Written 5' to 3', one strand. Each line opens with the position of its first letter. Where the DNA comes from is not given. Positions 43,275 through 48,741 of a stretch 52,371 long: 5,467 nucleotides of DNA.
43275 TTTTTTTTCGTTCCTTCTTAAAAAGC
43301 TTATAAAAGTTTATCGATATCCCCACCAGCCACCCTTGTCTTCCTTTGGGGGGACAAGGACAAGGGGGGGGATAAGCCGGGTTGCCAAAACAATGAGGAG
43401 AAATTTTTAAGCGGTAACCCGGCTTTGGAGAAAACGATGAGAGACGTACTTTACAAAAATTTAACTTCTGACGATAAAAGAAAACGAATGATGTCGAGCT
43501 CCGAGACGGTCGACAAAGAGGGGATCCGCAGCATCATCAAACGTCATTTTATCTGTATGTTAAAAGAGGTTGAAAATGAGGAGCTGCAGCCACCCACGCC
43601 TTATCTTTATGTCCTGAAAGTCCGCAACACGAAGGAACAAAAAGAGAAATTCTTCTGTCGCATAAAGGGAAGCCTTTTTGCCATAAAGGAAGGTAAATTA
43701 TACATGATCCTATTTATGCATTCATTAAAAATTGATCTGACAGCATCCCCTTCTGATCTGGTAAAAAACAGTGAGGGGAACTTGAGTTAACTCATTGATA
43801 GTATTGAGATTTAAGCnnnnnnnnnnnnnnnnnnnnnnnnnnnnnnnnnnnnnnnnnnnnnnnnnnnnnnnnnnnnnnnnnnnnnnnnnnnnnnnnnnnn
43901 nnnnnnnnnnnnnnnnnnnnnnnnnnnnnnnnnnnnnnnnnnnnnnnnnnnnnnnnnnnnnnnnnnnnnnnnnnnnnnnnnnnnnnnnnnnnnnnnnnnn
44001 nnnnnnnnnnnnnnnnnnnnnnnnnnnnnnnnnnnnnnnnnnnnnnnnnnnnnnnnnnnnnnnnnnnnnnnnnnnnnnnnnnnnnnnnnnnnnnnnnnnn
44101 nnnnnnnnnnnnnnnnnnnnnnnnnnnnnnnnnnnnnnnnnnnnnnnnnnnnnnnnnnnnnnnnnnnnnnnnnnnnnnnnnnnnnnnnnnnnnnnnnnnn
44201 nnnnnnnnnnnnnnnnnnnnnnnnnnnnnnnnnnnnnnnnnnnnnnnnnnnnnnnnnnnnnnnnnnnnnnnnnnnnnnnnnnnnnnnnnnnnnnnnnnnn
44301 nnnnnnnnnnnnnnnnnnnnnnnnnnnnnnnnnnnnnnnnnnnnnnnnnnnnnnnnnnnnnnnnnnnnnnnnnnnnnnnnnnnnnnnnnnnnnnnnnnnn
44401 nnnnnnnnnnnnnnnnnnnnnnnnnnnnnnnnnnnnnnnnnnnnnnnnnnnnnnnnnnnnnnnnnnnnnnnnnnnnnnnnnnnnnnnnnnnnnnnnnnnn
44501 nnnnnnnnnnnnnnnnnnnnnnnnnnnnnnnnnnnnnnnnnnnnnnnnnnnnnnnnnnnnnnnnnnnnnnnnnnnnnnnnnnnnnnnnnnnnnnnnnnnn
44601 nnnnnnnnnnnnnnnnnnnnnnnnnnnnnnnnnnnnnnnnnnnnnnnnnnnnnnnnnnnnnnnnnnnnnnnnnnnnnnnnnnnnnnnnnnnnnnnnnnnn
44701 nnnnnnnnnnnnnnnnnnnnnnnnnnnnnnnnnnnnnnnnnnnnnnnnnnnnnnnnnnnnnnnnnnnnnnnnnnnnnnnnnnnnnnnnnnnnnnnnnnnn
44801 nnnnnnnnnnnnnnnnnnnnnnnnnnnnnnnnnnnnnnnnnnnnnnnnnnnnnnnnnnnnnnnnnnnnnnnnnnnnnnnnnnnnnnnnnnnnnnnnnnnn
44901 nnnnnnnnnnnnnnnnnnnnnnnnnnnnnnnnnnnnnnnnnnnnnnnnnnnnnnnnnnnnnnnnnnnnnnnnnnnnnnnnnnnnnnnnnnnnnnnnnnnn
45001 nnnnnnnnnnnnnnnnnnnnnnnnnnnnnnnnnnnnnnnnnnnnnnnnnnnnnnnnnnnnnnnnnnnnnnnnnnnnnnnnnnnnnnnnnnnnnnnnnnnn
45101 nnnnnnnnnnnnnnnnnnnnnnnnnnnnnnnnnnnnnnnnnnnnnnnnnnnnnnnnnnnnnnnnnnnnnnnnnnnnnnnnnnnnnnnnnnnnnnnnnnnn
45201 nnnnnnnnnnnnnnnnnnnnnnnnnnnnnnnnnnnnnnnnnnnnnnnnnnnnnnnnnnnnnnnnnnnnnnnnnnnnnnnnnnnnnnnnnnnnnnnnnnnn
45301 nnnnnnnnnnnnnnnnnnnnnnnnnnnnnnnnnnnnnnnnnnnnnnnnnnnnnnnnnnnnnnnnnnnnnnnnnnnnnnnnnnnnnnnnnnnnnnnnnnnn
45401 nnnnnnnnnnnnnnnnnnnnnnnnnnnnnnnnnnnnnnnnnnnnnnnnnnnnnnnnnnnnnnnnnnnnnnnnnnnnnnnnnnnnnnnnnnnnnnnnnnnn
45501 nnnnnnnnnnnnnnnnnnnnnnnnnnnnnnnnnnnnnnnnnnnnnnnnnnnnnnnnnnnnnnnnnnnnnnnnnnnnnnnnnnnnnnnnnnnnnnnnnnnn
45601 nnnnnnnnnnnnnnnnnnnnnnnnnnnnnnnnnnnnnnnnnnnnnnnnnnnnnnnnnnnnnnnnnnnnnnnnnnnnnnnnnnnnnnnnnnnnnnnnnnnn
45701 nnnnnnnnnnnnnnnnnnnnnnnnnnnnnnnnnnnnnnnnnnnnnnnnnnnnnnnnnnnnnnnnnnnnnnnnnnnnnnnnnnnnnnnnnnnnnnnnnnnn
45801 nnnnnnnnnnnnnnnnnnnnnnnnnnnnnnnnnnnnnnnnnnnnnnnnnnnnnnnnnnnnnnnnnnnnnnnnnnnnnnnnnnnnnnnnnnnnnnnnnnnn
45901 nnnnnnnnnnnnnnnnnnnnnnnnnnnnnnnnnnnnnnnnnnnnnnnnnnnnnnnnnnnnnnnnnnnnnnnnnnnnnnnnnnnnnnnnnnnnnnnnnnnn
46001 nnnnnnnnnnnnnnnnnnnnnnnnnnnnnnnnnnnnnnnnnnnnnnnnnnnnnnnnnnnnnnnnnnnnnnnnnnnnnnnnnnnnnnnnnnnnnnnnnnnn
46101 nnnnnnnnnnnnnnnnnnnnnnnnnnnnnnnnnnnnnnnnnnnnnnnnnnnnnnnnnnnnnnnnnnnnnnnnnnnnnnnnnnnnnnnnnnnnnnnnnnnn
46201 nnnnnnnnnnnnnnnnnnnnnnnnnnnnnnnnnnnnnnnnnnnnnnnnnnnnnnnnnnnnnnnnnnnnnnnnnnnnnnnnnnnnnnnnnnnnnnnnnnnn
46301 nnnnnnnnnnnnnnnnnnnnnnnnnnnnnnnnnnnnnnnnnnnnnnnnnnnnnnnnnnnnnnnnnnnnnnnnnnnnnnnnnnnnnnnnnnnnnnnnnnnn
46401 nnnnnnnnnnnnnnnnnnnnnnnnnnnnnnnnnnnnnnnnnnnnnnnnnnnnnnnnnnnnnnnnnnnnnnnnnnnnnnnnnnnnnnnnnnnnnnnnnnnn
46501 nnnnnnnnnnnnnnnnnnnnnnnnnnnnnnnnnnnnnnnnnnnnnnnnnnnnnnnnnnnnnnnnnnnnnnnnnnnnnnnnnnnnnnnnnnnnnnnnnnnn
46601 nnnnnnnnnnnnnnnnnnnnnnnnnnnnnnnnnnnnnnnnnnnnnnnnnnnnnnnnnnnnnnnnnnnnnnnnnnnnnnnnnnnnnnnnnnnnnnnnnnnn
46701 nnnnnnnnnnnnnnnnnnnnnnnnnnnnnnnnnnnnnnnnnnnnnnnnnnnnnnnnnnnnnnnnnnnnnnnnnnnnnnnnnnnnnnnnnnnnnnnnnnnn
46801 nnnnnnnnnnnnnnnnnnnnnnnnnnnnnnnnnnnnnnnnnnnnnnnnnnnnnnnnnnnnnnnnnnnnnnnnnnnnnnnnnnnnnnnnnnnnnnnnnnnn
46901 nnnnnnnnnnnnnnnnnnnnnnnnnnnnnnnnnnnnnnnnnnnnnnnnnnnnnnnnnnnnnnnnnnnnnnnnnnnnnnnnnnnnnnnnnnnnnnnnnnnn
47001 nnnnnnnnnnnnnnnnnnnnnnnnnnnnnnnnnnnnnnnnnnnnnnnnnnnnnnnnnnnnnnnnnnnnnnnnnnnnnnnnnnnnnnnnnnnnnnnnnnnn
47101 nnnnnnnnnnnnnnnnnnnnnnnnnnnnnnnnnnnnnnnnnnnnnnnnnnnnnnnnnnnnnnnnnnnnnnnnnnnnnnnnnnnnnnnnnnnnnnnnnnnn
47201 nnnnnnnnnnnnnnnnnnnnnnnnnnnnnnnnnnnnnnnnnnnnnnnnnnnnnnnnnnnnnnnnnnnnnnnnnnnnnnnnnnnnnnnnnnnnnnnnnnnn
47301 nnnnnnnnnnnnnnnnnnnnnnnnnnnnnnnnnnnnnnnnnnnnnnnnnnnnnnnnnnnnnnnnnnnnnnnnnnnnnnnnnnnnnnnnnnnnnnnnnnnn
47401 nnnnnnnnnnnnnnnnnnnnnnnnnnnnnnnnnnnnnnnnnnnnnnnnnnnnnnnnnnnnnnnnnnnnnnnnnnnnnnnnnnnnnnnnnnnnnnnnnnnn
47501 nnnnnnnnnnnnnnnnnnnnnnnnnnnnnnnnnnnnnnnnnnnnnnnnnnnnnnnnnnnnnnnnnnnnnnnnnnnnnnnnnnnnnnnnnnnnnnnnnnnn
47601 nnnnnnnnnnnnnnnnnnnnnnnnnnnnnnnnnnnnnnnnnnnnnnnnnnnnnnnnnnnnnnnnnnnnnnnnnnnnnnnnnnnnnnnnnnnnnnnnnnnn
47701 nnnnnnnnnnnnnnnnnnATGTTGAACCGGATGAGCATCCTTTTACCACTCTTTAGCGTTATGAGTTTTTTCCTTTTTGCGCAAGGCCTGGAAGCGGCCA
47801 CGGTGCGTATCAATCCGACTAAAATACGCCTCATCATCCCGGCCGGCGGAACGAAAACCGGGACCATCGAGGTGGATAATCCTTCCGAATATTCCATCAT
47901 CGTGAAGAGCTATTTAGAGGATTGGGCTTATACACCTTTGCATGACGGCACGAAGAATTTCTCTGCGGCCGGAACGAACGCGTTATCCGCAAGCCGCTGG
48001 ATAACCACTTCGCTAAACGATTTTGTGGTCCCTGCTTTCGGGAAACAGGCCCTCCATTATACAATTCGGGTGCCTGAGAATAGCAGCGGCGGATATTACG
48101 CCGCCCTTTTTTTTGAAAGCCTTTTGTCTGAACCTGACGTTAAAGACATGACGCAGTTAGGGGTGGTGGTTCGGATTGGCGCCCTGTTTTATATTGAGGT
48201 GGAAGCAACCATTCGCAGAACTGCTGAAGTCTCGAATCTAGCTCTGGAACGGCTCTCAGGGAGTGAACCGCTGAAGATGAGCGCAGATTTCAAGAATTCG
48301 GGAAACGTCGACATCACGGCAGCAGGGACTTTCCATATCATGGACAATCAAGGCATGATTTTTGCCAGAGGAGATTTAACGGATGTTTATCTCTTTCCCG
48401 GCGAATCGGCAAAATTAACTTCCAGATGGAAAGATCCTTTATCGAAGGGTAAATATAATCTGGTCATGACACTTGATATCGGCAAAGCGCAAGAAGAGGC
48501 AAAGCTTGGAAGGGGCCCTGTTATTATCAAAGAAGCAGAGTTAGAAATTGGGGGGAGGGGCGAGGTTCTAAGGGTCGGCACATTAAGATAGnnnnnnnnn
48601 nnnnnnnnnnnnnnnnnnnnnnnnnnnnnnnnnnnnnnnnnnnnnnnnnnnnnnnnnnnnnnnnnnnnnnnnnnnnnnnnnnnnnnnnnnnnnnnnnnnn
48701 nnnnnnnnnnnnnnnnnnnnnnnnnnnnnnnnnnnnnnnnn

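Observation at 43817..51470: Candidate non-canonical chaperone-usher-like fibre assembly operon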

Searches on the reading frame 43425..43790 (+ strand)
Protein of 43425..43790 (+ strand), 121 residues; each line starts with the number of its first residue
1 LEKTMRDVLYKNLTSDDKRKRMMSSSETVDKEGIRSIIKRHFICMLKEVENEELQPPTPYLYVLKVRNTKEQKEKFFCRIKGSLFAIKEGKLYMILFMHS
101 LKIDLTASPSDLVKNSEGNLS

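Call 3: search_protein_families(library=pfam, proteins=[window:43425-43790:+], max_evalue=1)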
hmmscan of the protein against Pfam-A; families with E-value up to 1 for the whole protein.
window:43425-43790:+ (121 aa): 2 families
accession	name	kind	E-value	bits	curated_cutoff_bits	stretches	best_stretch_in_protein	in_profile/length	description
PF20330.3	DUF6625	-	0.042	14.1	27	1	20-99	152-238/267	Family of unknown function (DUF6625)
PF23808.1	DUF7181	-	0.17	12.6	27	1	3-43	87-127/153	Domain of unknown function (DUF7181)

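Call 4: search_protein_families(library=ncbifam, proteins=[window:43425-43790:+], max_evalue=1)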
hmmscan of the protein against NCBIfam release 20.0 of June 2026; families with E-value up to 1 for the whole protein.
window:43425-43790:+ (121 aa): 0 families

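Call 72: search_solved_structures(query=A6, max_evalue=10)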
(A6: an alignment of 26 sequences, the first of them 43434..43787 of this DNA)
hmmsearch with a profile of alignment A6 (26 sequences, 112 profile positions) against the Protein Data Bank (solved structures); distinct sequences matched with E-value up to 10: 2.
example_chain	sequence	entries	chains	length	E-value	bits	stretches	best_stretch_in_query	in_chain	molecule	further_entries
3oq3_B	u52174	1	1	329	1.6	12.1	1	3-38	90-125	IFN-alpha/beta binding protein C12R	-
1wm9_A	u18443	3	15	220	1.7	12.1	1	5-76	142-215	GTP cyclohydrolase I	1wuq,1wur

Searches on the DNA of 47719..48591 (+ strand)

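Call 51: search_rna_families(sources=[L003, L005, L013, L015, L017, L029, L039, L048], threshold=gathering)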
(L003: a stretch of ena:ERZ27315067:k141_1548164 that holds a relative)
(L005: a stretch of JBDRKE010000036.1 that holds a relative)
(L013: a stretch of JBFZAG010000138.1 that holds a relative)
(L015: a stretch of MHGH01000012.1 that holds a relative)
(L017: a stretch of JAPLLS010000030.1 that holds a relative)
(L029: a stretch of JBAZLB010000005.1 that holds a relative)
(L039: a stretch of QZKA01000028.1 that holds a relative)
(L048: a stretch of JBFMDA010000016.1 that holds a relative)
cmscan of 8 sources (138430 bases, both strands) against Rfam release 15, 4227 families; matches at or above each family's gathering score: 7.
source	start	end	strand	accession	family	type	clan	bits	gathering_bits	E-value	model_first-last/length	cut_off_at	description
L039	12417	12496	-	RF01051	c-di-GMP-I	Cis-reg; riboswitch;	CL00126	69.6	35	3.1e-11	1-87/87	no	c-di-GMP-I riboswitch aptamer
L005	12504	12583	-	RF01051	c-di-GMP-I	Cis-reg; riboswitch;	CL00126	64.2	35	6.4e-10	1-87/87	no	c-di-GMP-I riboswitch aptamer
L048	12386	12462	-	RF01051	c-di-GMP-I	Cis-reg; riboswitch;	CL00126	62.4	35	1.7e-09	1-87/87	no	c-di-GMP-I riboswitch aptamer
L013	12568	12644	-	RF03167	c-di-GMP-I-GGC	Cis-reg; riboswitch;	CL00126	61.7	59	8.2e-12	1-80/80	no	c-di-GMP-I-GGC riboswitch aptamer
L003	14440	14518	-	RF03167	c-di-GMP-I-GGC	Cis-reg; riboswitch;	CL00126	60.6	59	1.7e-11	1-80/80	no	c-di-GMP-I-GGC riboswitch aptamer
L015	12279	12360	-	RF03167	c-di-GMP-I-GGC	Cis-reg; riboswitch;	CL00126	59.6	59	3.4e-11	1-80/80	no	c-di-GMP-I-GGC riboswitch aptamer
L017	12487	12563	-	RF03167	c-di-GMP-I-GGC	Cis-reg; riboswitch;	CL00126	59.3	59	4.1e-11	1-80/80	no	c-di-GMP-I-GGC riboswitch aptamer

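Call 79: search_rna_families(sources=[L020, L021, L023, L031, L053, L059, L064, L069, L075], threshold=gathering)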
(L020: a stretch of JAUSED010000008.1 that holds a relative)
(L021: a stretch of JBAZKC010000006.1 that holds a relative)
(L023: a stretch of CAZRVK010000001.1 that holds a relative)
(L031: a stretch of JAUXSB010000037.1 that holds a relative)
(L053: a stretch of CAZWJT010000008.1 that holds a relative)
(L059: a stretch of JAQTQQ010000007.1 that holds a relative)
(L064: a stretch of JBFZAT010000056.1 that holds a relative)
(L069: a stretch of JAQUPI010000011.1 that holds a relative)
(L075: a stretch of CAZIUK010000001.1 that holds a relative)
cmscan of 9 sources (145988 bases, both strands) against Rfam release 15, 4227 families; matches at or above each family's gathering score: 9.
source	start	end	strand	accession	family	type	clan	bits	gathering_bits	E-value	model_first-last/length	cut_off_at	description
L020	12684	12764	-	RF03167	c-di-GMP-I-GGC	Cis-reg; riboswitch;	CL00126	70.2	59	3.2e-14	1-80/80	no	c-di-GMP-I-GGC riboswitch aptamer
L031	15512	15605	-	RF01051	c-di-GMP-I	Cis-reg; riboswitch;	CL00126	70.2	35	2.3e-11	1-87/87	no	c-di-GMP-I riboswitch aptamer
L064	12066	12145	-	RF01051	c-di-GMP-I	Cis-reg; riboswitch;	CL00126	65.2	35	3.9e-10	1-87/87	no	c-di-GMP-I riboswitch aptamer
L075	1354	1427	+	RF00005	tRNA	Gene; tRNA;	CL00001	64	29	3.2e-11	1-71/71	no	tRNA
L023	12105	12182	-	RF03167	c-di-GMP-I-GGC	Cis-reg; riboswitch;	CL00126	63.2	59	3.3e-12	1-80/80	no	c-di-GMP-I-GGC riboswitch aptamer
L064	5357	5428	+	RF00005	tRNA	Gene; tRNA;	CL00001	61.7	29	1.3e-10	1-71/71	no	tRNA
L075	11982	12060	-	RF03167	c-di-GMP-I-GGC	Cis-reg; riboswitch;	CL00126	60.9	59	1.5e-11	1-80/80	no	c-di-GMP-I-GGC riboswitch aptamer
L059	12076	12153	-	RF01051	c-di-GMP-I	Cis-reg; riboswitch;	CL00126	59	35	1.3e-08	1-87/87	no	c-di-GMP-I riboswitch aptamer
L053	12365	12466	-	RF01051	c-di-GMP-I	Cis-reg; riboswitch;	CL00126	58.4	35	1.7e-08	1-87/87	no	c-di-GMP-I riboswitch aptamer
